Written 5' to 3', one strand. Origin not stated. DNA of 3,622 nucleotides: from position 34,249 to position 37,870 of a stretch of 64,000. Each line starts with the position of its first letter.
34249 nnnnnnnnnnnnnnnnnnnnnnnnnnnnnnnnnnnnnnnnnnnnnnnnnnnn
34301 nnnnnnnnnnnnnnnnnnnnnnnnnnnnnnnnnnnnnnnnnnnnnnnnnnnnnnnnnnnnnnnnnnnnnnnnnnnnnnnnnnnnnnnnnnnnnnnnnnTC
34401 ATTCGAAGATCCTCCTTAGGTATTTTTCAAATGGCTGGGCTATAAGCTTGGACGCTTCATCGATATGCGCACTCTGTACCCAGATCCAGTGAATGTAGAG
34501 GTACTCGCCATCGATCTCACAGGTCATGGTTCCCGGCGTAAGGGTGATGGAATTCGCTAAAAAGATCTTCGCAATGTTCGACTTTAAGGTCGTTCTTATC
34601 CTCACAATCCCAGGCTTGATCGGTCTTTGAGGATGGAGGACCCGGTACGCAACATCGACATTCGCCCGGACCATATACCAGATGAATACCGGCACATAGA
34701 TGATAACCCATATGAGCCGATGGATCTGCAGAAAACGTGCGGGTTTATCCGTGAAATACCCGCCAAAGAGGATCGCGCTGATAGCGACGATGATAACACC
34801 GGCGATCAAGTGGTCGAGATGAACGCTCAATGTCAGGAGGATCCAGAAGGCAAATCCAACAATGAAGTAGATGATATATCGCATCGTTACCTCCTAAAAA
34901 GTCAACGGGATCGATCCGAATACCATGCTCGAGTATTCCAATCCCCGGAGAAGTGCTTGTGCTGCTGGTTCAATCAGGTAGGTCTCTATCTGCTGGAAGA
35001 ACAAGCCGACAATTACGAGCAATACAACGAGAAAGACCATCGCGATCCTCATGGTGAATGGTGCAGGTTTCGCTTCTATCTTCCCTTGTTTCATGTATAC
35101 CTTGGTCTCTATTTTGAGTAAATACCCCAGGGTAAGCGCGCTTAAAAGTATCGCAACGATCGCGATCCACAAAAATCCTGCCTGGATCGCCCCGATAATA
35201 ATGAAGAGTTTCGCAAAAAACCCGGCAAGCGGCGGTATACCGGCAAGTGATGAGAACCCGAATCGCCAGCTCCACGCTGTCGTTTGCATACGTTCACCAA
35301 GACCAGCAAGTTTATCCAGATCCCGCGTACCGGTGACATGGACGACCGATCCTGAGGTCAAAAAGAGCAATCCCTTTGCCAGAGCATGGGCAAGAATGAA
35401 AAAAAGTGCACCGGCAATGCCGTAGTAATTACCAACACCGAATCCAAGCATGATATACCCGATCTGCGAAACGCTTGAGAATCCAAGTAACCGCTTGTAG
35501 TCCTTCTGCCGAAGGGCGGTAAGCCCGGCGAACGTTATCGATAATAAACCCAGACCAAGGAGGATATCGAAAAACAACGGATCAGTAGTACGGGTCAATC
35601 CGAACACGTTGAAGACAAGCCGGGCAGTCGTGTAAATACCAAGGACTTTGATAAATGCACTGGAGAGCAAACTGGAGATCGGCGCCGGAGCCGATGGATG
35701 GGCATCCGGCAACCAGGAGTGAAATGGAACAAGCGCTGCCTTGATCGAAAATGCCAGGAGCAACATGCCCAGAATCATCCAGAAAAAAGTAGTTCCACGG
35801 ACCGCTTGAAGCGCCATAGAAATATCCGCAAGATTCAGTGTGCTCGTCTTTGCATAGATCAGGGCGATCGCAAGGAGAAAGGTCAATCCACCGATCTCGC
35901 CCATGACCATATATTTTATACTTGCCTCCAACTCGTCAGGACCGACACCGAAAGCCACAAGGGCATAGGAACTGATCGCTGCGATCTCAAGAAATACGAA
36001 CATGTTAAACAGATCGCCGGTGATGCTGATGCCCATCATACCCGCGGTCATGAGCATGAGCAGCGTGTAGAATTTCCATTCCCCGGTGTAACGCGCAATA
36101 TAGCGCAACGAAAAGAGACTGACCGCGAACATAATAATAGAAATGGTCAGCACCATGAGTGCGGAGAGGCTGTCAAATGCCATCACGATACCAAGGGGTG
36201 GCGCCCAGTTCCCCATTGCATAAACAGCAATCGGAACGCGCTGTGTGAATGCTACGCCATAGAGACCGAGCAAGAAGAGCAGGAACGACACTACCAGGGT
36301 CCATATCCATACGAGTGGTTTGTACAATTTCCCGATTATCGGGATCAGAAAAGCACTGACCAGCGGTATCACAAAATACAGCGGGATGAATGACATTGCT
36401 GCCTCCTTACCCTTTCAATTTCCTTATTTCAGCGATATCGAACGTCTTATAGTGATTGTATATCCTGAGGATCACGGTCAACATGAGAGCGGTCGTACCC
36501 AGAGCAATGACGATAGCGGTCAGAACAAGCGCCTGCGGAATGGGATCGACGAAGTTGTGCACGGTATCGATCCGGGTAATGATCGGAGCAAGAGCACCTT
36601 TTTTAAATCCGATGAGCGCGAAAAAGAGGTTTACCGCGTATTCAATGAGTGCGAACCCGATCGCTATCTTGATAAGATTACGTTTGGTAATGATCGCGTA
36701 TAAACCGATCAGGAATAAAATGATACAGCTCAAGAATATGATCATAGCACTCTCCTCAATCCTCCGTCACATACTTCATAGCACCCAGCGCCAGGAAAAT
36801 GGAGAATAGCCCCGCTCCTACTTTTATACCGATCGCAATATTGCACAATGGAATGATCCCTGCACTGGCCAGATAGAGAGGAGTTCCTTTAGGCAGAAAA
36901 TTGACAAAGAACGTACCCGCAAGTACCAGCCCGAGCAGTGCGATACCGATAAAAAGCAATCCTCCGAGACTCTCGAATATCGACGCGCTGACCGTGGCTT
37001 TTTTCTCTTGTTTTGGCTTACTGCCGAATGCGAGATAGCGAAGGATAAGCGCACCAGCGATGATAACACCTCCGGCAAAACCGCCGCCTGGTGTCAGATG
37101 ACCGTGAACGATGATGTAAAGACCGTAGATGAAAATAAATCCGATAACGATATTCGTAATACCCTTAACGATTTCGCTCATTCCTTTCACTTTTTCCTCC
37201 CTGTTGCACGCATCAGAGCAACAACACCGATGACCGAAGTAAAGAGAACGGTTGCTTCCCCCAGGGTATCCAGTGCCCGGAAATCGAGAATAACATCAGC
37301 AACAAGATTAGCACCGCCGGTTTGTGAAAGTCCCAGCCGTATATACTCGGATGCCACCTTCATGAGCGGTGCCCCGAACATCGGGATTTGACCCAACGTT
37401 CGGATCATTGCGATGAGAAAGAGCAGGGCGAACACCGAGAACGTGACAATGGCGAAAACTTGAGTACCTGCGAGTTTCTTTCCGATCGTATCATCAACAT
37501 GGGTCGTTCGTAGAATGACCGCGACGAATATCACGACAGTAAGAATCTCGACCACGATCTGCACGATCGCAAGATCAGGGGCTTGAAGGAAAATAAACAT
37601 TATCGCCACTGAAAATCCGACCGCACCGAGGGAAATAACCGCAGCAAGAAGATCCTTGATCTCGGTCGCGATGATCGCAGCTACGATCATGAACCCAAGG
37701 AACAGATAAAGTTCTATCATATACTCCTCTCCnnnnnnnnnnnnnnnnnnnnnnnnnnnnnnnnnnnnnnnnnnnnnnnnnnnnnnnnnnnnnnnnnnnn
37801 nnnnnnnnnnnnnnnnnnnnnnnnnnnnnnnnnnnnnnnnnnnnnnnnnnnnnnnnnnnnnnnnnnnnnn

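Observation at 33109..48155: Complex-I-like chimera: Group-4 [NiFe] hydrogenase + full Mrp module + three antiporter-like subunits + MopB-like protein + NAD(P)H-binding beta/gamma module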

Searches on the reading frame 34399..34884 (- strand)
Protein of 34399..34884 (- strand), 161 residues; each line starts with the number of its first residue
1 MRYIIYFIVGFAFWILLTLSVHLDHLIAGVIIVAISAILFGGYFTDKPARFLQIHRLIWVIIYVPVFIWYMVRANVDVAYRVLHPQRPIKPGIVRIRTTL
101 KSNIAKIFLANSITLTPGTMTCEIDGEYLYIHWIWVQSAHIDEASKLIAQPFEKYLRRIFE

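Call 5: search_protein_families(library=pfam, proteins=[window:34399-34884:-])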
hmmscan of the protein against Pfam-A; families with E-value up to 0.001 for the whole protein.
window:34399-34884:- (161 aa): 1 family
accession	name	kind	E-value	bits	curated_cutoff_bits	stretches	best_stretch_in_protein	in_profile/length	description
PF01899.21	MNHE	-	1.2e-40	139.1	27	1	8-159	2-145/145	Na+/H+ ion antiporter subunit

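Call 7: search_protein_families(library=ncbifam, proteins=[window:34399-34884:-], max_evalue=0.01)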
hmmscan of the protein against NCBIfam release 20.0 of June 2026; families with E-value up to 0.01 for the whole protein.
window:34399-34884:- (161 aa): 17 families
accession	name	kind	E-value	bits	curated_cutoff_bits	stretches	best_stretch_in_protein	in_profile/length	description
TIGR00942.1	2a6301s05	subfamily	2.6e-40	137.7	212.25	1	14-161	1-144/144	multicomponent Na+:H+ antiporter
NF006245.0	PRK08383.1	subfamily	2.9e-34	118.4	192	1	1-159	1-166/168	putative monovalent cation/H+ antiporter subunit E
NF009295.0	PRK12652.1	equivalog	1.6e-31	109.8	290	1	2-159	170-323/368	monovalent cation/H+ antiporter subunit E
NF006244.0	PRK08382.1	equivalog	4.6e-25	88.8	226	1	2-160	34-200/201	putative monovalent cation/H+ antiporter subunit E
NF006518.0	PRK08965.1-2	equivalog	3.6e-21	75.7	159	1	9-161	18-166/166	Na+/H+ antiporter subunit E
NF009292.0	PRK12651.1-3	equivalog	1.7e-18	67.2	213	1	8-158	9-155/158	Na+/H+ antiporter subunit E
NF006519.0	PRK08965.1-3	equivalog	3e-18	66.2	190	1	4-161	4-157/158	Na+/H+ antiporter subunit E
NF004922.0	PRK06279.1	equivalog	1.8e-17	63.5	99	1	56-161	2-100/100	putative monovalent cation/H+ antiporter subunit E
NF009291.0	PRK12651.1-1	equivalog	7.5e-16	58.5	228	1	3-159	5-156/159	Na+/H+ antiporter subunit E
NF006520.0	PRK08965.1-4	equivalog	6.2e-15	55.5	175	1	10-161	14-162/162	Na+/H+ antiporter subunit E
NF006517.0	PRK08965.1-1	equivalog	3.7e-14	53.2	180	1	5-154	6-154/161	Na+/H+ antiporter subunit E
NF006521.0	PRK08965.1-5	equivalog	3.4e-13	49.5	141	1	12-161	24-171/180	Na+/H+ antiporter subunit E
NF009240.0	PRK12596.1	equivalog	5.3e-09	36.1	277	1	3-160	7-159/171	putative monovalent cation/H+ antiporter subunit E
NF009294.0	PRK12651.1-5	equivalog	6.2e-08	32.5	303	1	11-161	15-162/162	Na+/H+ antiporter subunit E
NF005131.0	PRK06580.1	equivalog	1.6e-07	31.5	121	1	58-138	7-87/107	putative monovalent cation/H+ antiporter subunit E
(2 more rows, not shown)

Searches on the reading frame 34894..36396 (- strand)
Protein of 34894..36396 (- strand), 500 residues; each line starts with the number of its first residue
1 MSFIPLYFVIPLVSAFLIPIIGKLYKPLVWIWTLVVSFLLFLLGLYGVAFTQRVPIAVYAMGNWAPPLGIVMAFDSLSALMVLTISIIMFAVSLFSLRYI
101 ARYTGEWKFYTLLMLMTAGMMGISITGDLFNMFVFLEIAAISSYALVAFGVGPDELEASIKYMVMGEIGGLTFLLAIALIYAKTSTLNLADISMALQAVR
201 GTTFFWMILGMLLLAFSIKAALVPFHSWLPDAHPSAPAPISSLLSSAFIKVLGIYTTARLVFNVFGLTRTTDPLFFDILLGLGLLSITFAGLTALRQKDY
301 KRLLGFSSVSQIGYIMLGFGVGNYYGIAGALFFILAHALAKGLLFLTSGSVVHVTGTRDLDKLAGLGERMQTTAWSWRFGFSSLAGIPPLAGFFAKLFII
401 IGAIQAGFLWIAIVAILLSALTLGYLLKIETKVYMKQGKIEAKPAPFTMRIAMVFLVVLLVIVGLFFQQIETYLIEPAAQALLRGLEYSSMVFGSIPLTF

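Call 5: search_protein_families(library=pfam, proteins=[window:34894-36396:-])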
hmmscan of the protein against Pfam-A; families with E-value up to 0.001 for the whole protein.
window:34894-36396:- (500 aa): 2 families
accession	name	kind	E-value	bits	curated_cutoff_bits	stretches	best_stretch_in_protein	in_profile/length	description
PF00361.26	Proton_antipo_M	-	8.9e-65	219.2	21.5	1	127-422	2-294/294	NADH:quinone oxidoreductase/Mrp antiporter, TM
PF00662.26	Proton_antipo_N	-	0.00012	22.4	24.5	1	71-110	12-51/51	NADH-Ubiquinone oxidoreductase (complex I), chain 5 N-terminus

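Call 7: search_protein_families(library=ncbifam, proteins=[window:34894-36396:-], max_evalue=0.01)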
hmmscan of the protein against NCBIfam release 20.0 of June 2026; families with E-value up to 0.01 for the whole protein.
window:34894-36396:- (500 aa): 75 families (the best 25 are shown)
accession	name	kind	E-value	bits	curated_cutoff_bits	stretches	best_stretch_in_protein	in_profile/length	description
NF006240.0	PRK08376.1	subfamily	1.2e-107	361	662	1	3-494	6-519/521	putative monovalent cation/H+ antiporter subunit D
NF006241.0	PRK08377.1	equivalog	1.5e-93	314.5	645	1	6-472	7-468/494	NADH dehydrogenase subunit N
NF009306.0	PRK12663.1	equivalog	5.2e-87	292.7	542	1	24-494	28-493/498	Na+/H+ antiporter subunit D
NF005818.0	PRK07691.1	equivalog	3.4e-85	286.9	586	1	4-492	6-493/496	Na+/H+ antiporter subunit D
NF006419.0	PRK08668.1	equivalog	4e-77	260.4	617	1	5-489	5-489/613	NADH dehydrogenase subunit M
NF009305.0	PRK12662.1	equivalog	1.3e-75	255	700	1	6-470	8-479/492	putative monovalent cation/H+ antiporter subunit D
TIGR00944.1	2a6301s04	subfamily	2.5e-75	254.5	692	1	5-462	4-458/463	multicomponent K+/H+ antiporter, MrpD/PhaD subunit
NF009308.0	PRK12665.1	equivalog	1.1e-70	238.7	585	1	3-438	8-442/531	Na+/H+ antiporter subunit D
NF009309.0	PRK12666.1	equivalog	5.2e-69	233.3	476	1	8-493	12-516/529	monovalent cation/H+ antiporter subunit D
NF005086.0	PRK06521.1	equivalog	3.2e-65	220.8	667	1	23-483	30-507/669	hydrogenase 4 subunit B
NF005097.0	PRK06525.1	equivalog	1.1e-64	218.9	430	1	8-463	9-471/480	hydrogenase 4 subunit D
NF009287.0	PRK12647.1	equivalog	3.3e-64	217.7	937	1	8-484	7-484/773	putative monovalent cation/H+ antiporter subunit A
TIGR01770.1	NDH_I_N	subfamily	3.8e-64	217.4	332.6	1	61-466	64-465/472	NADH-quinone oxidoreductase subunit NuoN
NF006238.0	PRK08375.1-4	equivalog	1.1e-63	215.8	626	1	3-441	5-436/531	putative monovalent cation/H+ antiporter subunit D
NF009285.0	PRK12645.1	equivalog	3.7e-63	214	1028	1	1-486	1-512/804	Na+/H+ antiporter subunit A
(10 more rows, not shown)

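Call 58: search_solved_structures(query=window:34894-36396:-, max_evalue=1e-40)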
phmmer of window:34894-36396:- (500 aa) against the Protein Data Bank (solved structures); distinct sequences matched with E-value up to 1e-40: 7.
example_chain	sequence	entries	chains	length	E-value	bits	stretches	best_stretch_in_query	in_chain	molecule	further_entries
6cfw_H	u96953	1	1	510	9.6e-80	272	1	1-494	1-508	Monovalent cation/H+ antiporter subunit D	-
6u8y_H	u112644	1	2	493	7.7e-72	246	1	6-468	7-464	NADH dehydrogenase subunit N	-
7qru_D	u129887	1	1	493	1.7e-64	221.8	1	8-482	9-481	Na+/H+ antiporter subunit D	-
6z16_D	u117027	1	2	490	8.8e-53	183.1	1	6-476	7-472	Multisubunit Na+/H+ antiporter, D subunit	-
7d3u_D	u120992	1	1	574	5.7e-45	157.4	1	4-436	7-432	Monovalent Na+/H+ antiporter subunit D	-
7qru_A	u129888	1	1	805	1e-44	156.5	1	9-489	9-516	Na+/H+ antiporter subunit A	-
4he8_L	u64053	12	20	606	4e-41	144.7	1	9-438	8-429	NADH-quinone oxidoreductase subunit 12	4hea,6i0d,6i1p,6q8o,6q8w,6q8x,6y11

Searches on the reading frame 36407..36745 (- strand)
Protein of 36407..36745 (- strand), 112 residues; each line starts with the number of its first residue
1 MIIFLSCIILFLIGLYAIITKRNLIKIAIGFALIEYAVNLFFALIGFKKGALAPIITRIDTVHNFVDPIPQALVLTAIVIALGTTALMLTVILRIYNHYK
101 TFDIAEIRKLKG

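Call 5: search_protein_families(library=pfam, proteins=[window:36407-36745:-])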
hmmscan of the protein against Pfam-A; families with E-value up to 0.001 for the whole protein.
window:36407-36745:- (112 aa): 1 family
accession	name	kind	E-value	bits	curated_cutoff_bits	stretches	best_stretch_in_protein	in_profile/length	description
PF00420.29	Oxidored_q2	-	8.2e-26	90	26.1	1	3-112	2-95/95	NADH-ubiquinone/plastoquinone oxidoreductase chain 4L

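Call 7: search_protein_families(library=ncbifam, proteins=[window:36407-36745:-], max_evalue=0.01)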
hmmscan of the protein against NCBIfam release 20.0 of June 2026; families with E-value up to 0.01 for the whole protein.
window:36407-36745:- (112 aa): 23 families
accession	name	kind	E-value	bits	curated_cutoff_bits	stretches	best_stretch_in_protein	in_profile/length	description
NF009304.0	PRK12661.1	equivalog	5.3e-23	81.6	152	2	48-112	77-140/140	putative monovalent cation/H+ antiporter subunit C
NF005621.0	PRK07375.1-6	equivalog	5.8e-23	81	126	1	5-111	12-117/120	putative monovalent cation/H+ antiporter subunit C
NF006372.0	PRK08600.1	equivalog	1.1e-22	80.3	127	1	2-108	4-107/113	Na(+)/H(+) antiporter subunit C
TIGR00941.1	2a6301s03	subfamily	4.4e-21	75.4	161.2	1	3-99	5-98/104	multicomponent Na+:H+ antiporter, MnhC subunit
NF006250.0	PRK08388.1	equivalog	8.8e-21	74.6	137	1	3-112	5-119/119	putative monovalent cation/H+ antiporter subunit C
NF009303.0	PRK12660.1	subfamily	3.4e-20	72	132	1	2-108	4-108/114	putative monovalent cation/H+ antiporter subunit C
NF005620.0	PRK07375.1-5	equivalog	4.1e-20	71.9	91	1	6-109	7-109/113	putative monovalent cation/H+ antiporter subunit C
NF006573.0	PRK09094.1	equivalog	2.2e-19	69.5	105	1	6-101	8-104/114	Na+/H+ antiporter subunit C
NF005624.0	PRK07375.2-3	equivalog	1.1e-18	67.3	95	1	4-101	8-103/105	cation:proton antiporter subunit C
NF005929.0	PRK07946.1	equivalog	2e-18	66.8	157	1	9-98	13-100/204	Na(+)/H(+) antiporter subunit C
NF009302.0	PRK12659.1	equivalog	1.1e-16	60.8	154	1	8-109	10-112/117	Na+/H+ antiporter subunit C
NF005618.0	PRK07375.1-3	equivalog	6.3e-16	58.6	107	1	4-107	9-115/119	putative monovalent cation/H+ antiporter subunit C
NF005625.0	PRK07375.2-4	equivalog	6.6e-16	58.3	165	1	1-91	1-89/141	putative monovalent cation/H+ antiporter subunit C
NF005619.0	PRK07375.1-4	equivalog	1.1e-15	58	145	1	2-107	4-107/111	Na+/H+ antiporter subunit C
NF005623.0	PRK07375.2-2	equivalog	5.1e-15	55.5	81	1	6-95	5-90/93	putative monovalent cation/H+ antiporter subunit C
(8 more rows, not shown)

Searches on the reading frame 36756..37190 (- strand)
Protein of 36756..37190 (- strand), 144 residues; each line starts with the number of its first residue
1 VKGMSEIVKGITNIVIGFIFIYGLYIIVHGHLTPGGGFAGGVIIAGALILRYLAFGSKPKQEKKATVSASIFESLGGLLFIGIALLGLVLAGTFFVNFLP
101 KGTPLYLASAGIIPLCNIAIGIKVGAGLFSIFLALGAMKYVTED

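Call 5: search_protein_families(library=pfam, proteins=[window:36756-37190:-])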
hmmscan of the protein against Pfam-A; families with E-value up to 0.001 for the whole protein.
window:36756-37190:- (144 aa): 1 family
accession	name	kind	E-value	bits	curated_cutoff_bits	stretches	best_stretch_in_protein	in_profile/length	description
PF04039.18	MnhB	-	1.8e-26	93.3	22.5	1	7-128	1-125/127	Domain related to MnhB subunit of Na+/H+ antiporter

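Call 7: search_protein_families(library=ncbifam, proteins=[window:36756-37190:-], max_evalue=0.01)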
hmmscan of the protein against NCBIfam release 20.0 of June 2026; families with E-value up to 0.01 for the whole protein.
window:36756-37190:- (144 aa): 18 families
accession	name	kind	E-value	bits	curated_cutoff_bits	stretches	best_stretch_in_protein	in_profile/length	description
NF006248.0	PRK08386.1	subfamily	8.8e-33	113.3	92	1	4-139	3-147/151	putative monovalent cation/H+ antiporter subunit B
NF006249.0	PRK08387.1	equivalog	4.4e-23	82.2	111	1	4-137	3-128/133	putative monovalent cation/H+ antiporter subunit B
NF009229.0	PRK12579.1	equivalog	9.4e-21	74.5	229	1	3-143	107-252/258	putative monovalent cation/H+ antiporter subunit B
NF009162.0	PRK12508.1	equivalog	1.7e-18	67.2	120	1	6-136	5-134/139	Na(+)/H(+) antiporter subunit B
NF004924.0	PRK06281.1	equivalog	5e-18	65.5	137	1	4-137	1-146/154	putative monovalent cation/H+ antiporter subunit B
NF009217.0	PRK12567.1-1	equivalog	6.7e-18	65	268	1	7-131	101-227/238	putative monovalent cation/H+ antiporter subunit B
NF009160.0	PRK12505.1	equivalog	2.8e-15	56.2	140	1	5-142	26-161/179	putative monovalent cation/H+ antiporter subunit B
NF009161.0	PRK12507.1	equivalog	1.6e-14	53.9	272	1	6-136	198-330/336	putative monovalent cation/H+ antiporter subunit B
NF009224.0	PRK12574.1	equivalog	2.6e-12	47.3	171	1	2-97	2-96/141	monovalent cation/H+ antiporter subunit B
NF009223.0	PRK12573.1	subfamily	6.7e-12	45.7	152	1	7-99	7-98/140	Na(+)/H(+) antiporter subunit B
NF009219.0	PRK12567.1-3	equivalog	4.3e-11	42.8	179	1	22-134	106-212/220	putative monovalent cation/H+ antiporter subunit B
NF009284.0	PRK12644.1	equivalog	9.8e-11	40.4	962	1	7-95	818-905/975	Na+/H+ antiporter subunit A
NF009288.0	PRK12648.1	equivalog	6.5e-10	37.7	1104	1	6-96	802-890/954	monovalent cation/H+ antiporter subunit A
NF009163.0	PRK12509.1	equivalog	8.6e-08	32.4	148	1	5-96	3-93/137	Na+/H+ antiporter subunit B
TIGR00943.1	2a6301s02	subfamily_domain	1.8e-07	31.7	139.75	1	27-96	2-70/107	cation/proton antiporter, MnhB/MrpB subunit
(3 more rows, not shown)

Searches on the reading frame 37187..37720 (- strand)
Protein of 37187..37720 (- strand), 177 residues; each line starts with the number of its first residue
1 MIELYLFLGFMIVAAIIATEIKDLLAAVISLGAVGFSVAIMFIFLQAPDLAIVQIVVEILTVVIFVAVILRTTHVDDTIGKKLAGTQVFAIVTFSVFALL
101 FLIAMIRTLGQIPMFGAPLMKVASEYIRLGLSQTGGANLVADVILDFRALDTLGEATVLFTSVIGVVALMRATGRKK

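Call 5: search_protein_families(library=pfam, proteins=[window:37187-37720:-])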
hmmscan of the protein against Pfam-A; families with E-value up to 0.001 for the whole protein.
window:37187-37720:- (177 aa): 3 families
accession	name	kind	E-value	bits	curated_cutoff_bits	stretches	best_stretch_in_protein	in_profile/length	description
PF13244.11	MbhD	-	5.4e-18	65.3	27.2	1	10-72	2-65/67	MBH, subunit D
PF20501.3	MbhE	-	1.5e-09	38.2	27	1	121-171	32-82/98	MBH, subunit E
PF00499.25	Oxidored_q3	-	0.00057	20.1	33.2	1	15-167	2-144/146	NADH-ubiquinone/plastoquinone oxidoreductase chain 6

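Call 7: search_protein_families(library=ncbifam, proteins=[window:37187-37720:-], max_evalue=0.01)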
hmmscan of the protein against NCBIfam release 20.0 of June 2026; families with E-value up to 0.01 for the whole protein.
window:37187-37720:- (177 aa): 18 families
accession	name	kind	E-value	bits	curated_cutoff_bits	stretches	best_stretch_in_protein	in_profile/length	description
NF009289.0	PRK12649.1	equivalog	2.7e-27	95.5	1117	1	7-176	624-788/789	putative monovalent cation/H+ antiporter subunit A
NF009287.0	PRK12647.1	equivalog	6.3e-26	91.1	937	1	7-174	604-763/773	putative monovalent cation/H+ antiporter subunit A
NF009290.0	PRK12650.1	equivalog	1e-22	79.9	980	1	7-174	608-767/966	DUF4040 family protein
NF009285.0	PRK12645.1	equivalog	2.8e-21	75.5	1028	1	10-173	637-793/804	Na+/H+ antiporter subunit A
NF009288.0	PRK12648.1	equivalog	1e-20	73.5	1104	1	8-173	614-776/954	monovalent cation/H+ antiporter subunit A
NF009284.0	PRK12644.1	equivalog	1.1e-20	73.4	962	1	9-174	607-765/975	Na+/H+ antiporter subunit A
NF009159.0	PRK12504.1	equivalog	2e-20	73.4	141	1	7-172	10-174/178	DUF4040 domain-containing protein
TIGR00940.1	2a6301s01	subfamily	8e-19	67.4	920.45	1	9-171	629-784/793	monovalent cation:proton antiporter subunit A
NF009286.0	PRK12646.1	equivalog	6.6e-18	64.6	1063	1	11-175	637-793/800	DUF4040 family protein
NF009161.0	PRK12507.1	equivalog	3.1e-14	52.9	272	1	4-174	14-179/336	putative monovalent cation/H+ antiporter subunit B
NF009217.0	PRK12567.1-1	equivalog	2.6e-10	40.2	268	1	97-175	13-90/238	putative monovalent cation/H+ antiporter subunit B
NF006242.0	PRK08378.1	subfamily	4.1e-08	33.6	98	1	6-73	10-78/85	hypothetical protein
NF004172.0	PRK05640.1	equivalog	1.8e-06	28.1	156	1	9-173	7-150/152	putative monovalent cation/H+ antiporter subunit B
NF004923.0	PRK06280.1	equivalog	4.5e-06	26.9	80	1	5-74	6-75/79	hypothetical protein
NF009229.0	PRK12579.1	equivalog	0.00023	20.8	229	1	137-165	44-72/258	putative monovalent cation/H+ antiporter subunit B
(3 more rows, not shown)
